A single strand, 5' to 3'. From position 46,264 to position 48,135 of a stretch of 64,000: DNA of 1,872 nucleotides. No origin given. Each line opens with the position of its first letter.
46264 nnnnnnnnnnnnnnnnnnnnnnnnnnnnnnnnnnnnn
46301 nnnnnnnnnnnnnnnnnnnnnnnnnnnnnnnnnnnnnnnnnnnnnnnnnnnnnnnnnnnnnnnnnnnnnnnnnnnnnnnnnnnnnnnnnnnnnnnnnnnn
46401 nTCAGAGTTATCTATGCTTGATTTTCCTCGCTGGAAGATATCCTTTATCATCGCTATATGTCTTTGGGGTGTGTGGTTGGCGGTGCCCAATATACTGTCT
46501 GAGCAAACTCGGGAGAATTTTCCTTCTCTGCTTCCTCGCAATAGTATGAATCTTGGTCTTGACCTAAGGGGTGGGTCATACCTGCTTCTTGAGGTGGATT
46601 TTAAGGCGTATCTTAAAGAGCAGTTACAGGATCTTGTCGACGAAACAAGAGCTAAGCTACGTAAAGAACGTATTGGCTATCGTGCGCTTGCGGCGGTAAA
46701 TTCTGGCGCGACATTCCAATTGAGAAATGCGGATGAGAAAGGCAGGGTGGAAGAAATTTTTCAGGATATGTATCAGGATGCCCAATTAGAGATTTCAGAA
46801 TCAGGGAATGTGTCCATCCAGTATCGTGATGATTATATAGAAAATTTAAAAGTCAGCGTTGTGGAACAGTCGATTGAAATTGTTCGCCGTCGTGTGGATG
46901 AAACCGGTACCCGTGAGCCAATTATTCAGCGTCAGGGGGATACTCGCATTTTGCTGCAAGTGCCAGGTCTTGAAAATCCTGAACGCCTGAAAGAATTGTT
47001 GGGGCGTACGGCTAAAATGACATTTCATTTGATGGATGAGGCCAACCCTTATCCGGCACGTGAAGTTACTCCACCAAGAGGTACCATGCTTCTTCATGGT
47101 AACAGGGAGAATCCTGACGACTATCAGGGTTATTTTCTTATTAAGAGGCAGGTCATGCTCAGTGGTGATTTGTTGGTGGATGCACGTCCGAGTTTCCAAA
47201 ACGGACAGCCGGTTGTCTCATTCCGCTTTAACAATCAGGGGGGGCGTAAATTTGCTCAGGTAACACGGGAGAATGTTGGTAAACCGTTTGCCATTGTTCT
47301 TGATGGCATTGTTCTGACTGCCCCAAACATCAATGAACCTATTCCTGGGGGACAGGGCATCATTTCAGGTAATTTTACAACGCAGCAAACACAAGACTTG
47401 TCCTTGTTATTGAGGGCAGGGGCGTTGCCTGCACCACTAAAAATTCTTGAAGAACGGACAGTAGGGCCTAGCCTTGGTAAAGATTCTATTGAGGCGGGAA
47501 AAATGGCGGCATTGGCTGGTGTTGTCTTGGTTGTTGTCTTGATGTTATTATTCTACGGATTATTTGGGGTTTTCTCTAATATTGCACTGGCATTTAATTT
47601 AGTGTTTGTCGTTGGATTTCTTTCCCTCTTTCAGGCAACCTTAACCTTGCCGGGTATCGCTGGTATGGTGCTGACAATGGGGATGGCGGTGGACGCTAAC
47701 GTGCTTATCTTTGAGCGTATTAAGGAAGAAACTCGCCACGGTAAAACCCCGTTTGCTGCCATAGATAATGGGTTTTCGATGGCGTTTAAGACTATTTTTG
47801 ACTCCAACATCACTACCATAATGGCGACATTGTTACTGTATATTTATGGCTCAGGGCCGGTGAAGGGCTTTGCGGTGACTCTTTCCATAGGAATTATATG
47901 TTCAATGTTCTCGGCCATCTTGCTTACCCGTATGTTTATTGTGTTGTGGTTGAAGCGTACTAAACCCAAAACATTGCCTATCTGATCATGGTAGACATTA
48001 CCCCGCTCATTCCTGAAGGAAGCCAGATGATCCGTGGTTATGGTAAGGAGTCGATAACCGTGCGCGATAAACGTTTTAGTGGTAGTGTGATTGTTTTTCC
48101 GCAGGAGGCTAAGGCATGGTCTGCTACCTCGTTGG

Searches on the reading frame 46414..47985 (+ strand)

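Call 26: search_protein_families(library=pfam, proteins=[window:46414-47985:+], max_evalue=0.001)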
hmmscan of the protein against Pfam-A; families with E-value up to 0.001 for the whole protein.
window:46414-47985:+ (523 aa): 6 families
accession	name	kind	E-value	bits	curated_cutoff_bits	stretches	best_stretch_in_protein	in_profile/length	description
PF22599.2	SecDF_P1_head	-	9.1e-39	132.3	27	1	238-340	10-114/114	SecDF, P1 head subdomain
PF21760.3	SecD_1st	-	9.9e-25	86.2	27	1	150-209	1-60/60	Protein translocase subunit SecDF, P1 domain, N-terminal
PF02355.23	SecD_SecF_C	-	3.4e-22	79.2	20.5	1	343-513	14-187/189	Protein export membrane protein SecD/SecF, C-terminal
PF03176.21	MMPL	-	2.7e-10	40.2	20.5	1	363-504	146-294/333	MMPL family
PF00873.25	ACR_tran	-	1.4e-07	30.1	28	1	356-518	327-495/1021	AcrB/AcrD/AcrF family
PF07549.19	Sec_GG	-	7.2e-05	22.6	20.3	1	45-62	8-25/28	SecD/SecF GG Motif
